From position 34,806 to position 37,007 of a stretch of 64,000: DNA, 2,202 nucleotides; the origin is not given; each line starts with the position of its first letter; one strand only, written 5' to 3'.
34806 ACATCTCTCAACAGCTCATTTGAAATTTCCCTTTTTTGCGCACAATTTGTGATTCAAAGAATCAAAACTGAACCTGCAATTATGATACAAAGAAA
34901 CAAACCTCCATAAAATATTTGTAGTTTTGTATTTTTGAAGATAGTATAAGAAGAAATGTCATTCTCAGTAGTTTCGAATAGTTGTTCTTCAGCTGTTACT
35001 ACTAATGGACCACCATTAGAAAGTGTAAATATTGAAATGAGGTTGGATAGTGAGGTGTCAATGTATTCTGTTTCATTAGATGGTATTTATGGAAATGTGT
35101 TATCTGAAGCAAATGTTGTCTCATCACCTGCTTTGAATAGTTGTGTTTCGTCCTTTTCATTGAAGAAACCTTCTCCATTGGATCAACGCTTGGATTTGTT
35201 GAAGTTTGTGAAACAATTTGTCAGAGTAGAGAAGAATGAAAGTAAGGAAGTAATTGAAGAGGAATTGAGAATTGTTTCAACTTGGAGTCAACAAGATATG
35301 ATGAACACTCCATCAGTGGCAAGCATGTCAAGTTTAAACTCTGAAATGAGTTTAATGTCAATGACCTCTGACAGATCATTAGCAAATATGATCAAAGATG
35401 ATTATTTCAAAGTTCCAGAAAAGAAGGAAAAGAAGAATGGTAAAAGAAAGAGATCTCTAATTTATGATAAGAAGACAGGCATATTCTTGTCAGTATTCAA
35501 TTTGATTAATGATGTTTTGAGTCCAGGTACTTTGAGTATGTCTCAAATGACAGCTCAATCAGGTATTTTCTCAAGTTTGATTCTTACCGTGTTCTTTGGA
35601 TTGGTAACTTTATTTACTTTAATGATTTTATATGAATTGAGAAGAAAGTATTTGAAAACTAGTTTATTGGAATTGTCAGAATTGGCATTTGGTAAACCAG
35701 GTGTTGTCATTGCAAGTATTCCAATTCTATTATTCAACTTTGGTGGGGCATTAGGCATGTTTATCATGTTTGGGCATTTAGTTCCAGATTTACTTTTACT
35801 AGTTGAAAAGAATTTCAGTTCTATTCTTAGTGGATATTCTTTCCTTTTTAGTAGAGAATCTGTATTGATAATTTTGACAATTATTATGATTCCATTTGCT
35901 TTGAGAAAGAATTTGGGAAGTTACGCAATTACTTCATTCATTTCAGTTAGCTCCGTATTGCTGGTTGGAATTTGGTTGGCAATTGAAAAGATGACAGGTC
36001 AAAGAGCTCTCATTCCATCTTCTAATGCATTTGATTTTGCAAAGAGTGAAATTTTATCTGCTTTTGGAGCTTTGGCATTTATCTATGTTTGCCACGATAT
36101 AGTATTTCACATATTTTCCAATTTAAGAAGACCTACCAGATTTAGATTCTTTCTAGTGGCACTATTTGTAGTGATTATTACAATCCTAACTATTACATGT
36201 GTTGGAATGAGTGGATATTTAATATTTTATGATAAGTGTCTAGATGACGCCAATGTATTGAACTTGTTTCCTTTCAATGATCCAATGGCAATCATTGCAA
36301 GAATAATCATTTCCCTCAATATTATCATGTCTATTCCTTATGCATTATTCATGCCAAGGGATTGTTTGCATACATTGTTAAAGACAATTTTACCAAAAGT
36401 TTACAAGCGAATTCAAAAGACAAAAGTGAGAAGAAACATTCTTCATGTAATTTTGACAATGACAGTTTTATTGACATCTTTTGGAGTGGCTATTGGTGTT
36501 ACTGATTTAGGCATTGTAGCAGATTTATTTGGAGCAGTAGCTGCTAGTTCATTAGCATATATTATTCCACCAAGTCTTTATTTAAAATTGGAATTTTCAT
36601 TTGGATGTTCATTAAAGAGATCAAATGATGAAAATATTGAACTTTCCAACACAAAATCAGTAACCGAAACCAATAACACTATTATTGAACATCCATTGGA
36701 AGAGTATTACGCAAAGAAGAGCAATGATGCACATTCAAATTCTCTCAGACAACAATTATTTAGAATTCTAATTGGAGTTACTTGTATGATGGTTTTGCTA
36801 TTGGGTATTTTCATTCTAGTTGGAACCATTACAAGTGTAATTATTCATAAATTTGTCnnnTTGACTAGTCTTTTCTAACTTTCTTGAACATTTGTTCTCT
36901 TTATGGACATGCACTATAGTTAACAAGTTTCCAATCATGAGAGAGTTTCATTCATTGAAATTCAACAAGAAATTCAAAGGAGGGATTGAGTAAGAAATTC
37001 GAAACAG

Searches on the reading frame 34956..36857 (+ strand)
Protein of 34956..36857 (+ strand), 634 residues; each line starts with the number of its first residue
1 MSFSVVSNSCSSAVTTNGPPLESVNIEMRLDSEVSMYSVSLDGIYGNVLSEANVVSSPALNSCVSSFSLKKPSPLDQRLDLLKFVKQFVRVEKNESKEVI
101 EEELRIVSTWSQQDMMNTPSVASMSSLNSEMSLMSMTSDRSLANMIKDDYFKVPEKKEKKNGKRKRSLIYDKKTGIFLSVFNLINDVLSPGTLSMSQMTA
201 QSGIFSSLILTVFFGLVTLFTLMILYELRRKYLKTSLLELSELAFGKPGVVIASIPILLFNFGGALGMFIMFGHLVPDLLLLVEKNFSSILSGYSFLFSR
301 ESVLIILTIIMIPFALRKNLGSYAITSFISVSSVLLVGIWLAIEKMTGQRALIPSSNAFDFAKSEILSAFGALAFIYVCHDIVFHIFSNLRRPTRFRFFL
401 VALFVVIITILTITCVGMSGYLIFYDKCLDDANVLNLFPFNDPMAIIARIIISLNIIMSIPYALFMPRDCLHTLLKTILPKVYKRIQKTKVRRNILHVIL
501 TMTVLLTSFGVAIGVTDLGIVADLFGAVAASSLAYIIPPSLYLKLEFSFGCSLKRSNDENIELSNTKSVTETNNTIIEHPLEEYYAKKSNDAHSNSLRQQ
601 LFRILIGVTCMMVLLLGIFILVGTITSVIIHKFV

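Call 34: search_protein_families(library=pfam, proteins=[window:34956-36857:+], max_evalue=0.00001)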
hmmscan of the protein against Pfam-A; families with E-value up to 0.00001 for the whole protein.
window:34956-36857:+ (634 aa): 1 family
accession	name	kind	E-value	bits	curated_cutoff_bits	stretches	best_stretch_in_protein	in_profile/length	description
PF01490.24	Aa_trans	-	1.4e-48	166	25.6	1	173-545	2-372/410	Transmembrane amino acid transporter protein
